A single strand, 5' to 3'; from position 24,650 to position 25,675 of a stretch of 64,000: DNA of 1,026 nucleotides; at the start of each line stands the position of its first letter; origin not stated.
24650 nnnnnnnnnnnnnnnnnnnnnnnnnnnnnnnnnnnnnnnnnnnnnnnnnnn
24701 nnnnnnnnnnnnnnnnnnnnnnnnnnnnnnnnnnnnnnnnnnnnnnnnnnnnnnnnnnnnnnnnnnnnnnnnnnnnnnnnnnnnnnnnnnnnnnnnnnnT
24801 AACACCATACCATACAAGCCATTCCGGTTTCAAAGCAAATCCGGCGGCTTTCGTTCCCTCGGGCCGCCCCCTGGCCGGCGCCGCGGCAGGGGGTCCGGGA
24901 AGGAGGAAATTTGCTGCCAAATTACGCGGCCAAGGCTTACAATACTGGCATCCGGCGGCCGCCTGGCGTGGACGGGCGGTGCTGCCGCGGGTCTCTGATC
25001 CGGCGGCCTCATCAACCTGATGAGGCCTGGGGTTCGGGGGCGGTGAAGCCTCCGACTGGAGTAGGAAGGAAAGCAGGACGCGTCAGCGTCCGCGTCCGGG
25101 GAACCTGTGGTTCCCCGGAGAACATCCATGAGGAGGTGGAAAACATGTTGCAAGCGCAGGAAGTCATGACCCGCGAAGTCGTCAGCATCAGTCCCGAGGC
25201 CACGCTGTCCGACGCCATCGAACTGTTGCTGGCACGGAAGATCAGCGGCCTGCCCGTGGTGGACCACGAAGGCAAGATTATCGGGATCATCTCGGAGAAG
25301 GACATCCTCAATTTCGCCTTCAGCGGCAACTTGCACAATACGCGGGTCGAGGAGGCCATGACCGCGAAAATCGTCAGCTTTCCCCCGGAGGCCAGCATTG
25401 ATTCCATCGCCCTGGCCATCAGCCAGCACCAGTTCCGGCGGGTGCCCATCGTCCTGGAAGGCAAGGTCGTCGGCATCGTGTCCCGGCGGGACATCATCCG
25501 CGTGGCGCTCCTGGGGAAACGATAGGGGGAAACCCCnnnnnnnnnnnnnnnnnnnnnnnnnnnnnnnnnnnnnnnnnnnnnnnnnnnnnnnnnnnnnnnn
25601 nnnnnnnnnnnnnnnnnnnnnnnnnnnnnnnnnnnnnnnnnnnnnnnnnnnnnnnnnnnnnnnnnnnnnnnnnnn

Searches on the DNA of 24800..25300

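Call 7: search_rna_families(source=window, start=24800, end=25300, threshold=evalue, max_evalue=10, show_alignments=3)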
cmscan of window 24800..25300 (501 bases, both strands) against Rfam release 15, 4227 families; matches with E-value up to 10: 4.
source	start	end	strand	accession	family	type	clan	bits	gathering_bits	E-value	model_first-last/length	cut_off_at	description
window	25073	25117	-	RF03086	chrB-b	Cis-reg;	-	17.2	36.5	0.33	1-49/49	no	chrB-b RNA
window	24995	25075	+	RF01383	GRIK4_3p_UTR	Gene;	-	13.6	38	6.5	1-94/94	no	GRIK4 3 prime UTR element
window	25025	25113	+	RF00461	IRES_VEGF_A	Cis-reg; IRES;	-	12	160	2.1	1-308/308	no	Vascular endothelial growth factor (VEGF) IRES A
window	24866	24919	+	RF00461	IRES_VEGF_A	Cis-reg; IRES;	-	9.5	160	8.3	1-308/308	no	Vascular endothelial growth factor (VEGF) IRES A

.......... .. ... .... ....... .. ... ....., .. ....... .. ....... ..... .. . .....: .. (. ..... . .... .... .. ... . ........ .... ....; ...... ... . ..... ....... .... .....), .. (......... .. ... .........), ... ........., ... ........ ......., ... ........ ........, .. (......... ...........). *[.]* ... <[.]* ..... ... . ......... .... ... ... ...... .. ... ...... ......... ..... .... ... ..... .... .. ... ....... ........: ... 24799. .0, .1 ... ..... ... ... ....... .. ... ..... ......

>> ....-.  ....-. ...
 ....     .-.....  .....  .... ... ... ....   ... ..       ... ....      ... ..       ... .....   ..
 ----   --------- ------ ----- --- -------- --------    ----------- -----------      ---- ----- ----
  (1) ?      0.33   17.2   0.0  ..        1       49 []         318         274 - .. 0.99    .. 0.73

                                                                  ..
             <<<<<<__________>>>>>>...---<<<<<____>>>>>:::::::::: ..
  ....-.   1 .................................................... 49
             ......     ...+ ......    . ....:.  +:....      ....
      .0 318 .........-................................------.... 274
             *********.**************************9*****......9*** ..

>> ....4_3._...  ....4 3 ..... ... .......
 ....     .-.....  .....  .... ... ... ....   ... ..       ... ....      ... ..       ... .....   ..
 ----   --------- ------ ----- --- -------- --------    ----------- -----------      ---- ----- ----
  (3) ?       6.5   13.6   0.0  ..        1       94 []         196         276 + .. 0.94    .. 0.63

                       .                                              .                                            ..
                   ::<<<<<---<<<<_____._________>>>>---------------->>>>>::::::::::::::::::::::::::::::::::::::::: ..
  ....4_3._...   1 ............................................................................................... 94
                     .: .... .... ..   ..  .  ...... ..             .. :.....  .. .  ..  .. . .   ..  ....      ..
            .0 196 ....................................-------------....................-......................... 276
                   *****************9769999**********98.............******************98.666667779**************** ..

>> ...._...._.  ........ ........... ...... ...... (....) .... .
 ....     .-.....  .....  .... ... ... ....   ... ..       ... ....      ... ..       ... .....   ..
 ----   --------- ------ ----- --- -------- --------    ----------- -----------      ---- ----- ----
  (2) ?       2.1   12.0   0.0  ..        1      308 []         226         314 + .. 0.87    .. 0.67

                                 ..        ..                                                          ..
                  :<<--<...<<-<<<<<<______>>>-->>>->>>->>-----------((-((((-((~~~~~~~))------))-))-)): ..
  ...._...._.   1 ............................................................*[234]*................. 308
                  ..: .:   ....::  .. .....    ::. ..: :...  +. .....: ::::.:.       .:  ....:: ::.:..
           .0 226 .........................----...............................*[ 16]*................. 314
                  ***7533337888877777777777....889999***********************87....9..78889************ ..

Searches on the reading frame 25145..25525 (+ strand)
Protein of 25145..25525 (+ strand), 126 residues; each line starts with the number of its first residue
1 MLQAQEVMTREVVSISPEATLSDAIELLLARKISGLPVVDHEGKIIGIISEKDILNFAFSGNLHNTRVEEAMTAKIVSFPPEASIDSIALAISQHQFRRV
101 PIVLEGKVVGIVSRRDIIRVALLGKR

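Call 10: search_protein_families(library=pfam, proteins=[window:25145-25525:+])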
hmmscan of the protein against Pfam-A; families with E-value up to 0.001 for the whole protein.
window:25145-25525:+ (126 aa): 1 family
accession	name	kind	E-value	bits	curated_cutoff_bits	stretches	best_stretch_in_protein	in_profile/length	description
PF00571.33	CBS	-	4.4e-34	117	24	2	5-57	2-54/57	CBS domain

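Call 13: find_encoding_contigs(protein=window:25145-25525:+, flank=10000, max_places=6)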
Protein window:25145-25525:+ (126 aa): 3 contigs read that carry it; 3 places shown.
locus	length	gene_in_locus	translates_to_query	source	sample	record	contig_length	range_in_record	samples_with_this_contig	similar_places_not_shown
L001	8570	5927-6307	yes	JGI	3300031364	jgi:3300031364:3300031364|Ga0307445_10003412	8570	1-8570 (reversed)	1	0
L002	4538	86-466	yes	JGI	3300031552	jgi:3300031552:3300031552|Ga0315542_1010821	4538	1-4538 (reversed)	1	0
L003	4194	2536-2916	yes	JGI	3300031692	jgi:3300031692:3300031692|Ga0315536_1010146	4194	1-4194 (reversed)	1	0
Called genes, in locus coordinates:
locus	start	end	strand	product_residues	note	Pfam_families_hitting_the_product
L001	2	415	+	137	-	?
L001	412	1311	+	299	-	PF00535:Glycos_transf_2, PF10111:Glyco_tranf_2_2 (weak), PF13641:Glyco_tranf_2_3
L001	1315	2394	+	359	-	-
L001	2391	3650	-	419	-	PF07690:MFS_1, PF00083:Sugar_tr (weak), PF12832:MFS_1_like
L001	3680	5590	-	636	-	PF06480:FtsH_ext, PF13401:AAA_22 (faint), PF13191:AAA_16 (faint), PF00004:AAA, PF07728:AAA_5 (faint), PF17862:AAA_lid_3, PF01434:Peptidase_M41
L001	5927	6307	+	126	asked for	PF00571:CBS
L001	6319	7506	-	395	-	-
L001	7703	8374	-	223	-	PF13441:Gly-zipper_YMGG, PF13488:Gly-zipper_Omp, PF00691:OmpA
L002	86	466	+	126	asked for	PF00571:CBS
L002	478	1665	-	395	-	-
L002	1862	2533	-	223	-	PF13441:Gly-zipper_YMGG, PF13488:Gly-zipper_Omp, PF00691:OmpA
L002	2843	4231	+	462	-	PF01336:tRNA_anti-codon, PF00152:tRNA-synt_2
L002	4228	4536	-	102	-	?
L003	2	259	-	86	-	?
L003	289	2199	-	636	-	PF06480:FtsH_ext, PF13401:AAA_22 (faint), PF13191:AAA_16 (faint), PF00004:AAA, PF07728:AAA_5 (faint), PF17862:AAA_lid_3, PF01434:Peptidase_M41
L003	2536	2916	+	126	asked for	PF00571:CBS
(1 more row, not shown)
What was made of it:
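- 25145..25525 (+): CBS-pair protein gene downstream of copy B. Call 10 (PF00571, E = 4.4e-34); public gene calls in call 13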

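Call 15: find_homologous_proteins(query=window:25145-25525:+, max_evalue=1e-20)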
Query window:25145-25525:+ (126 aa): 262 proteins with E <= 1e-20 among 1074 candidates; the best 120 are listed.
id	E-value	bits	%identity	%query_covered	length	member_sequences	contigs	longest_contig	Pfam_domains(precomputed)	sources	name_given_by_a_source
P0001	1.7e-70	252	100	100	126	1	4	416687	PF00571.34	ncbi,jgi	-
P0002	5.3e-53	196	76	97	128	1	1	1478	PF00571.34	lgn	-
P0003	5.6e-52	193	72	100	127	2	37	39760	PF00571.34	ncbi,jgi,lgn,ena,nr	ncbi:MAG: hypothetical protein AUJ85_05310 [Elusimicrobia bacterium CG1_02_37_114]|nr:MAG: hypotheti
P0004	5.0e-51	190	73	87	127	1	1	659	PF00571.34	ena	-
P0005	1.5e-50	188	72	100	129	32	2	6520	PF00571.34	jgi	jgi:CBS domain-containing protein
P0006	4.8e-50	186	71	87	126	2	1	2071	PF00571.34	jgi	-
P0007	6.3e-50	186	71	97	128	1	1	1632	PF00571.34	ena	-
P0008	1.3e-49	185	70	97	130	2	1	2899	PF00571.34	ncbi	-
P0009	4.2e-49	183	72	100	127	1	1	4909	PF00571.34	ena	-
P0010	4.9e-49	183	72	100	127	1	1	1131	PF00571.34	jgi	-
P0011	6.5e-49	183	72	99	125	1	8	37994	PF00571.34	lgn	-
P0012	7.6e-49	183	70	97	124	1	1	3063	PF00571.34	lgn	-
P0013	9.7e-49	182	72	97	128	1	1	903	PF00571.34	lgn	-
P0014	1.1e-48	182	70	100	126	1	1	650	PF00571.34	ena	-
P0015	1.2e-48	182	70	97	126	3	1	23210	PF00571.34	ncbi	ncbi:MAG: CBS domain-containing protein [bacterium]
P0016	3.1e-48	181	69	100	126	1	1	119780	PF00571.34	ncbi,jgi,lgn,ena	ncbi:MAG: CBS domain-containing protein [bacterium]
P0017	5.2e-48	180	70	100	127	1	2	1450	PF00571.34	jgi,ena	-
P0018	8.6e-48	179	70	97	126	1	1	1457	PF00571.34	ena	-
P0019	1.2e-47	179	72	97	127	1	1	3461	PF00571.34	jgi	jgi:CBS domain-containing protein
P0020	1.4e-47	178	70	97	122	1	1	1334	PF00571.34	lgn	-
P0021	1.9e-47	178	68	97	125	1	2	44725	PF00571.34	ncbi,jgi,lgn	jgi:CBS domain-containing protein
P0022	5.1e-47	177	71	99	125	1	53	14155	PF00571.34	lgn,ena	-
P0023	9.1e-47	176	70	97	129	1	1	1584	PF00571.34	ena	-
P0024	1.9e-46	175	67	97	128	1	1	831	PF00571.34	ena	-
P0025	3.7e-46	174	67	97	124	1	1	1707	PF00571.34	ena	-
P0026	3.8e-46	174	68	97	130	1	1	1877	PF00571.34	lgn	-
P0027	4.1e-46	174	70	99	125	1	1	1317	PF00571.34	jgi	jgi:CBS domain-containing protein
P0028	4.1e-46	174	69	97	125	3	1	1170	PF00571.34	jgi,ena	-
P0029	4.6e-46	174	68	97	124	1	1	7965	PF00571.34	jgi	jgi:CBS domain-containing protein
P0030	2.1e-45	171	66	97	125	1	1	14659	PF00571.34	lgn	-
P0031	2.2e-45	171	71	91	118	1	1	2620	PF00571.34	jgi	-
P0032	3.0e-45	171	67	98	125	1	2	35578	PF00571.34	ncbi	-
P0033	4.9e-45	170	64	100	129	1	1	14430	PF00571.34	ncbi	-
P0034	6.9e-45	170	70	99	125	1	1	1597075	PF00571.34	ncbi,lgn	ncbi:MAG: CBS domain-containing protein [candidate division FCPU426 bacterium]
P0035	8.6e-45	170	66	97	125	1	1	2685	PF00571.34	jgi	jgi:CBS domain-containing protein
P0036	1.0e-44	169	70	99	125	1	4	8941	PF00571.34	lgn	-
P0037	1.7e-44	169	65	98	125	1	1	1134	PF00571.34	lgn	-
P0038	2.4e-44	168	65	98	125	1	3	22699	PF00571.34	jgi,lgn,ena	-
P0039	3.5e-44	168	64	98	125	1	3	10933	PF00571.34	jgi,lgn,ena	-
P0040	3.8e-44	167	69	99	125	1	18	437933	PF00571.34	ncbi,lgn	-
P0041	4.4e-44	167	68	97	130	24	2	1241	PF00571.34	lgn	-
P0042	8.3e-44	166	66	97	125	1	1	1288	PF00571.34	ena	-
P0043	1.4e-43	166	67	97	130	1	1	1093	PF00571.34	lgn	-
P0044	2.5e-43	165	64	97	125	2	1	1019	PF00571.34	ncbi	-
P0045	3.0e-43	165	66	98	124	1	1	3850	PF00571.34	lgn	-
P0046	3.9e-43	164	66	97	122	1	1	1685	PF00571.34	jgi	jgi:CBS domain-containing protein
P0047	8.8e-43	163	61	98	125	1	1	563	PF00571.34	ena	-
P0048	9.4e-43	163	66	97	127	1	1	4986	PF00571.34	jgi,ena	-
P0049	1.8e-42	162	61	97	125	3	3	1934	PF00571.34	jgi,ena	-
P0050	6.8e-42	160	63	97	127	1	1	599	PF00571.34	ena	-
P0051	1.1e-41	159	64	97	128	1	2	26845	PF00571.34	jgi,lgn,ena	-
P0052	2.8e-41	158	65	97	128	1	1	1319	PF00571.34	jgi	jgi:CBS domain-containing protein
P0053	3.9e-41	158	64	97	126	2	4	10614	PF00571.34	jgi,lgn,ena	-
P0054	4.0e-41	158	63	97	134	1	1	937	PF00571.34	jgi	-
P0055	4.0e-41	158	63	97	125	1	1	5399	PF00571.34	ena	-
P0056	4.2e-41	158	63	97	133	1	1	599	PF00571.34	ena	-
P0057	4.3e-41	158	61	87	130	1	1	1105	PF00571.34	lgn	-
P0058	4.3e-41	158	63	98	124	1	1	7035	PF00571.34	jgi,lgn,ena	-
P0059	5.0e-41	157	63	96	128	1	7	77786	PF00571.34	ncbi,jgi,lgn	-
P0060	5.2e-41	157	64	97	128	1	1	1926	PF00571.34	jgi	jgi:CBS domain-containing protein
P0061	6.9e-41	157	64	97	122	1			PF00571.34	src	-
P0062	9.9e-41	156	64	97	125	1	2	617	PF00571.34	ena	-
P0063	1.0e-40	156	64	97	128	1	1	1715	PF00571.34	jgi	-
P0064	1.1e-40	156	62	97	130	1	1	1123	PF00571.34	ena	-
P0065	1.4e-40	156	64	97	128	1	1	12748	PF00571.34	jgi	jgi:CBS domain-containing protein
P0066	1.7e-40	156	63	96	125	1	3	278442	PF00571.34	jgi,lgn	jgi:CBS domain-containing protein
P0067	1.9e-40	156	64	97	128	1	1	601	PF00571.34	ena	-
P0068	2.7e-40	155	68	91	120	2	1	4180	PF00571.34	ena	-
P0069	3.3e-40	155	64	97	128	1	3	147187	PF00571.34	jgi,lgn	jgi:CBS domain-containing protein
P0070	4.1e-40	154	63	97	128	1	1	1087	PF00571.34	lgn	-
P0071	8.6e-40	153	62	97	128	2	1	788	PF00571.34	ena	-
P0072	1.1e-39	153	61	97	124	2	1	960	PF00571.34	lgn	-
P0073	1.2e-39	153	62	97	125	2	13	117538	PF00571.34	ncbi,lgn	-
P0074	1.2e-39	153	61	94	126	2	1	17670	PF00571.34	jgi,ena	-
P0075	1.6e-39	153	62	97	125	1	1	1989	PF00571.34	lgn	-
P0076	1.7e-39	152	61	97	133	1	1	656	PF00571.34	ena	-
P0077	2.0e-39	152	57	97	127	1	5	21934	PF00571.34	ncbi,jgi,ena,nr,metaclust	ncbi:MAG: hypothetical protein A2252_04180 [Elusimicrobia bacterium RIFOXYA2_FULL_39_19]|nr:MAG: hyp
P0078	2.3e-39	152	64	97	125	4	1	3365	PF00571.34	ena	-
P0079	3.9e-39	151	63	97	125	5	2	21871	PF00571.34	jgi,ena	-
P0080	4.8e-39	151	61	97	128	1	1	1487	PF00571.34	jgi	jgi:CBS domain-containing protein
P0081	5.5e-39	151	60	98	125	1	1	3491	PF00571.34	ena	-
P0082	5.6e-39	151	60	97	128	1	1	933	PF00571.34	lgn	-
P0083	6.7e-39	151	61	97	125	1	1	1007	PF00571.34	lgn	-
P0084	7.1e-39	150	61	97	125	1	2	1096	PF00571.34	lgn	-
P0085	1.1e-38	150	61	97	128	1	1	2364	PF00571.34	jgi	jgi:CBS domain-containing protein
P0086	2.0e-38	149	62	96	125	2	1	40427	PF00571.34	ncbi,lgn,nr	ncbi:MAG: CBS domain-containing protein [Candidatus Cloacimonetes bacterium]|nr:CBS domain-containin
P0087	5.4e-38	148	59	97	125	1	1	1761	PF00571.34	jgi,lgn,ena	-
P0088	6.6e-38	147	60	97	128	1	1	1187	PF00571.34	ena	-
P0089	7.2e-38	147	61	97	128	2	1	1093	PF00571.34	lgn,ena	-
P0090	8.7e-38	147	58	97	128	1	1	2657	PF00571.34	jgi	jgi:CBS domain-containing protein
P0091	3.9e-37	145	59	97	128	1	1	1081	PF00571.34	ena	-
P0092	9.0e-37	144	60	94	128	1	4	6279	PF00571.34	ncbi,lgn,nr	ncbi:MAG: CBS domain-containing protein [Candidatus Marinimicrobia bacterium]|nr:CBS domain-containi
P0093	1.7e-36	143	60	94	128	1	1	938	PF00571.34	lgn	-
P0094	2.2e-36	142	60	94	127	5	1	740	PF00571.34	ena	-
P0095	2.8e-36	142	57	97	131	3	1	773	PF00571.34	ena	-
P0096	4.6e-36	141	57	96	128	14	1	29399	PF00571.34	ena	-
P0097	2.2e-35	139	57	97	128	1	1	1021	PF00571.34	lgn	-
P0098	3.3e-35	139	57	96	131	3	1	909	PF00571.34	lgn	-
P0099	4.9e-35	138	58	98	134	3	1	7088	PF00571.34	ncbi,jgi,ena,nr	ncbi:CBS domain-containing protein [bacterium]|nr:CBS domain-containing protein [bacterium]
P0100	5.4e-35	138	55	96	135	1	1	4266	PF00571.34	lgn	-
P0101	7.3e-35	138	55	97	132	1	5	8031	PF00571.34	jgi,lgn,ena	-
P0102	7.7e-35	137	55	97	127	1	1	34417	PF00571.34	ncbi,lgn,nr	ncbi:CBS domain-containing protein [bacterium]|nr:CBS domain-containing protein [bacterium]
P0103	4.7e-34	135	55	96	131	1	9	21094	PF00571.34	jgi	jgi:CBS domain-containing protein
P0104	1.4e-33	133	56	95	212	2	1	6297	PF03334.20,PF00571.34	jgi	-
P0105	1.6e-33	133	56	95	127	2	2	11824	PF00571.34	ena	-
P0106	2.6e-33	133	53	96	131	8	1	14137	PF00571.34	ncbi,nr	ncbi:MAG: CBS domain-containing protein [Planctomycetota bacterium]|nr:CBS domain-containing protein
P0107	1.2e-32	130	54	96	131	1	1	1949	PF00571.34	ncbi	-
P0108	4.1e-32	129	54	93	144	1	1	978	PF00571.34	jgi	jgi:CBS domain-containing protein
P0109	6.8e-32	128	62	81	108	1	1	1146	PF00571.34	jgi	jgi:CBS domain-containing protein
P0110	9.9e-32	127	55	93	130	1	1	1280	PF00571.34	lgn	-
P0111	1.2e-31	127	54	94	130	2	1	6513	PF00571.34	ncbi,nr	ncbi:MAG: hypothetical protein BWK77_08725 [Verrucomicrobia bacterium A1]|nr:MAG: hypothetical prote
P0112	1.7e-31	127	54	94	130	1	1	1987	PF00571.34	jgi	jgi:CBS domain-containing protein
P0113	3.6e-31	126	53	92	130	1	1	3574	PF00571.34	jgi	jgi:CBS domain-containing protein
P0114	4.1e-31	125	54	93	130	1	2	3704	PF00571.34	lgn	-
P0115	9.1e-31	124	53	93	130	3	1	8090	PF00571.34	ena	-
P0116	1.1e-30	124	53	92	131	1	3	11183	PF00571.34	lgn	-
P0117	1.4e-30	124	54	90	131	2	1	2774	PF00571.34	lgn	-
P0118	1.4e-30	124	53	93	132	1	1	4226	PF00571.34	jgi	jgi:CBS domain-containing protein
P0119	2.4e-30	123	52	93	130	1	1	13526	PF00571.34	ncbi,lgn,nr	ncbi:MAG: CBS domain-containing protein [Kiritimatiellae bacterium]|nr:CBS domain-containing protein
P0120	3.0e-30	123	53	92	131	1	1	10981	PF00571.34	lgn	-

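Call 22: list_cluster_members(proteins=[window:25145-25525:+, window:14129-15556:+, window:22898-24817:-])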
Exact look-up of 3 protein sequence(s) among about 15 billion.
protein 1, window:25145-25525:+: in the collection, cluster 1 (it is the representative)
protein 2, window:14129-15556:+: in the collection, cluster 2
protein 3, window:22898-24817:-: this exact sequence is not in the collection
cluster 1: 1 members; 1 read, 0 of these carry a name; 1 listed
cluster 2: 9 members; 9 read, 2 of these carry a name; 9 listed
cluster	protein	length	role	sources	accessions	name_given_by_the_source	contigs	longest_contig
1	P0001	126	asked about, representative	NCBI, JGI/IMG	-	-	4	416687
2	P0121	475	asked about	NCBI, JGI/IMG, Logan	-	-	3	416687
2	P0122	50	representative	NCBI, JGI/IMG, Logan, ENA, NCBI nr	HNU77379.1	MAG TPA: hypothetical protein PKM75_03350 [Prolixibacteraceae bacterium] | hypothetical protein | hypothetical protein [Prolixibacteraceae bacterium]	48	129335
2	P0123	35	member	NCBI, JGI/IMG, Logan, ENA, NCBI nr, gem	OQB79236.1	MAG: hypothetical protein BWX87_02255 [Bacteroidetes bacterium ADurb.Bin123]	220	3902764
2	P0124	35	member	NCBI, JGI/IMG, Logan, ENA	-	-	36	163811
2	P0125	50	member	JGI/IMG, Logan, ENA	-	-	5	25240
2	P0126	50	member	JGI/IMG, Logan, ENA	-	-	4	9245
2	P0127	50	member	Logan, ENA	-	-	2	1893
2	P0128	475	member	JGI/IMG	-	-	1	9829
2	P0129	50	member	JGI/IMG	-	-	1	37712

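Call 23: find_encoding_contigs(protein=P0128, flank=10000, max_places=4)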
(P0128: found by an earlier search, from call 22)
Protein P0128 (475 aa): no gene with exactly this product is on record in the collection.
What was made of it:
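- Tried and rejected: The look-up found it not on record (call 23).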

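Call 44: find_encoding_contigs(protein=P0002, flank=6000, max_places=3)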
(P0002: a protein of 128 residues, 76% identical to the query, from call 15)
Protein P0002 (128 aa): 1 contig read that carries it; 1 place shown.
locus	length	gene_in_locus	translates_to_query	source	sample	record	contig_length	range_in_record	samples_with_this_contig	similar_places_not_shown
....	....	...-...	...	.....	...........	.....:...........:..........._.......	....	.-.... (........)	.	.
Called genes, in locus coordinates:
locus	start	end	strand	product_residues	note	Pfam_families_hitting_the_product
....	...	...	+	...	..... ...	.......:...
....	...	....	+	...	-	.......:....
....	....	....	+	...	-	?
